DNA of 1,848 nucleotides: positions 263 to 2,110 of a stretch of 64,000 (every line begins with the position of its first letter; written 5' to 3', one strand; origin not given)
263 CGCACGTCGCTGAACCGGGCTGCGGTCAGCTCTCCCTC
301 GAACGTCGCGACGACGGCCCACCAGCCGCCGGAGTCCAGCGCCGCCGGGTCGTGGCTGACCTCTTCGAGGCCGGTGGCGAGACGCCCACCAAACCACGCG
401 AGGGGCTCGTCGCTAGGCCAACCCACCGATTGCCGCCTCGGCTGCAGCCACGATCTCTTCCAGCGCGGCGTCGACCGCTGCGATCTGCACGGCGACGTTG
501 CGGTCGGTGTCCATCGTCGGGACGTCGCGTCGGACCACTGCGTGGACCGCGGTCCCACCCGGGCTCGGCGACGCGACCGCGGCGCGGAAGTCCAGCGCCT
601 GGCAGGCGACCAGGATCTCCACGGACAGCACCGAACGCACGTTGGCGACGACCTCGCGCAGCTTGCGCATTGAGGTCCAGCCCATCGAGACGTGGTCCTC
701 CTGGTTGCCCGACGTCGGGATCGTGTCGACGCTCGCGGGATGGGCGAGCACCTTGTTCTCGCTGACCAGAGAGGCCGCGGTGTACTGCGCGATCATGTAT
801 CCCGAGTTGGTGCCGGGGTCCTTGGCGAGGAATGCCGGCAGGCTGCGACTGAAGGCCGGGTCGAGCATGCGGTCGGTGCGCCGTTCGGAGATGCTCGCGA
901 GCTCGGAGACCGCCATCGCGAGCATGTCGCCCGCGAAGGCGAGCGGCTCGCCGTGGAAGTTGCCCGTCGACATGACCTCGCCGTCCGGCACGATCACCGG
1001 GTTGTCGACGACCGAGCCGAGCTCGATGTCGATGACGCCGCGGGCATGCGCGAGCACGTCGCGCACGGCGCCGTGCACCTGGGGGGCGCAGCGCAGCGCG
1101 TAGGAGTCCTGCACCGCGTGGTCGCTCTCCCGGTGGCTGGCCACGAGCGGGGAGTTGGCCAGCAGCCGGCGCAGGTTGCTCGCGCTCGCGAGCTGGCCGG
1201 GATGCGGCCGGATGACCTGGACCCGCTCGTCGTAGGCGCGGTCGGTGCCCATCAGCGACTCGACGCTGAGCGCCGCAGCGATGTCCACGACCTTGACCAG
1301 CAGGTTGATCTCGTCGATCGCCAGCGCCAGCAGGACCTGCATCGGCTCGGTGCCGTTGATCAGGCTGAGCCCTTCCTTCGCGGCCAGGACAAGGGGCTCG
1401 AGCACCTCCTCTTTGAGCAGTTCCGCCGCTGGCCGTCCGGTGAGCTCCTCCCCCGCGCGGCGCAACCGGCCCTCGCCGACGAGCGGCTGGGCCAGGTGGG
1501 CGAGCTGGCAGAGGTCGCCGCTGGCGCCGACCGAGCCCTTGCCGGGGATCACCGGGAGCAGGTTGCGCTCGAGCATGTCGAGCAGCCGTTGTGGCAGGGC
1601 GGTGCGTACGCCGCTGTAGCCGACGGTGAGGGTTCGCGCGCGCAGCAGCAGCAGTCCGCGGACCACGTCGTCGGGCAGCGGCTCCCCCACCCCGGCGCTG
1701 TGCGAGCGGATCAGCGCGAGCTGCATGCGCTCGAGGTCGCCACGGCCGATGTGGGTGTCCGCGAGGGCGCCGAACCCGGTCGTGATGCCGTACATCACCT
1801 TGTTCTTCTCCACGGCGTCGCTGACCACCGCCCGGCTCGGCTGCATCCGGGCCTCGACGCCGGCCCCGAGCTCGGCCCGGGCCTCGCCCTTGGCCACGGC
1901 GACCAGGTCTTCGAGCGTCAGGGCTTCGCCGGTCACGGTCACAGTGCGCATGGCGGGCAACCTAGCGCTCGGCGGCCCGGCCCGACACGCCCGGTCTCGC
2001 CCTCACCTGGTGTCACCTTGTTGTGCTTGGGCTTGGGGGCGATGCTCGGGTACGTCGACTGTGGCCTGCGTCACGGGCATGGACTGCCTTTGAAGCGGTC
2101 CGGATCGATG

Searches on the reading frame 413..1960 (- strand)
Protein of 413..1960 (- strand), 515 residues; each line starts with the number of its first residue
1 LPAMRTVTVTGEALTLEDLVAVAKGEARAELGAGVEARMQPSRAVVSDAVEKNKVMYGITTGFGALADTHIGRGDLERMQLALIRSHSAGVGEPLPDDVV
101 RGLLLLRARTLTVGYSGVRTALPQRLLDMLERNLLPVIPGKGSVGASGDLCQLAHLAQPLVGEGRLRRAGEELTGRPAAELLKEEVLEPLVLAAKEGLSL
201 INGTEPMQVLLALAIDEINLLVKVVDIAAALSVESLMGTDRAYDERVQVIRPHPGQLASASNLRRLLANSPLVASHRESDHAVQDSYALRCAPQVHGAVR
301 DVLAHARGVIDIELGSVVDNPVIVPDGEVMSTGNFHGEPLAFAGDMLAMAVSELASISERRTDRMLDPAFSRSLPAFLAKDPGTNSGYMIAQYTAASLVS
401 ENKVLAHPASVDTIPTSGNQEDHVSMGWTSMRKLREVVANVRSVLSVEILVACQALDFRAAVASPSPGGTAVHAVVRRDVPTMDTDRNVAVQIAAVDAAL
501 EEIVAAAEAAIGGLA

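Call 35: search_protein_families(library=pfam, max_evalue=0.00001, proteins=[window:413-1960:-])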
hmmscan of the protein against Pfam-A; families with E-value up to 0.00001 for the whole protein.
window:413-1960:- (515 aa): 1 family
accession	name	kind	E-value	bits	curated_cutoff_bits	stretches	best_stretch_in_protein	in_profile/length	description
PF00221.24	Lyase_aromatic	-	1.6e-182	607.8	27.3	1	14-477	1-465/466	Aromatic amino acid lyase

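Call 39: find_homologous_proteins(query=window:413-1960:-, max_evalue=1e-50)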
Query window:413-1960:- (515 aa): 7999 proteins with E <= 1e-50 among 8000 candidates; the best 120 are listed.
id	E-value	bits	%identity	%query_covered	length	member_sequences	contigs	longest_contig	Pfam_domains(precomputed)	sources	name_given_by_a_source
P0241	3.1e-293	991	91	99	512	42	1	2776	PF00221.25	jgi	jgi:histidine ammonia-lyase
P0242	2.1e-284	962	89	97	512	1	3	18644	PF00221.25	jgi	jgi:histidine ammonia-lyase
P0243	8.8e-275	930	86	97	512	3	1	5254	PF00221.25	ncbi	ncbi:MAG: histidine ammonia-lyase [Actinomycetes bacterium]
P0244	4.3e-272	921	85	99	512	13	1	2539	PF00221.25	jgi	jgi:histidine ammonia-lyase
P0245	1.3e-271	920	85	99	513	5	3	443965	PF00221.25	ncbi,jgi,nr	ncbi:MAG: histidine ammonia-lyase [Actinomycetota bacterium]|jgi:histidine ammonia-lyase|nr:histidin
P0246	1.7e-271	919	84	99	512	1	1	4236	PF00221.25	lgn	-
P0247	2.2e-270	916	85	97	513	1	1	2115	PF00221.25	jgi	jgi:histidine ammonia-lyase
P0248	1.2e-267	906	83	99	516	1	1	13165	PF00221.25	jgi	jgi:histidine ammonia-lyase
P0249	1.5e-267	906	84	97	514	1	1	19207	PF00221.25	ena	-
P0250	7.5e-267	904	84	97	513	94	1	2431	PF00221.25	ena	-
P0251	8.6e-267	904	84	97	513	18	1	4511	PF00221.25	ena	-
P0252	7.8e-266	901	85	96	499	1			PF00221.25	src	-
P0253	1.2e-265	900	83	99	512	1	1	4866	PF00221.25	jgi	jgi:histidine ammonia-lyase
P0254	1.2e-265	900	84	99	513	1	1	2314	PF00221.25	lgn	-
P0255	2.4e-265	899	82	100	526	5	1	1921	PF00221.25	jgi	jgi:histidine ammonia-lyase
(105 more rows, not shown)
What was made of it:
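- Tried and rejected: The HutH search gave at best 91% identity, to uncultured Actinomycetes (call 39).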
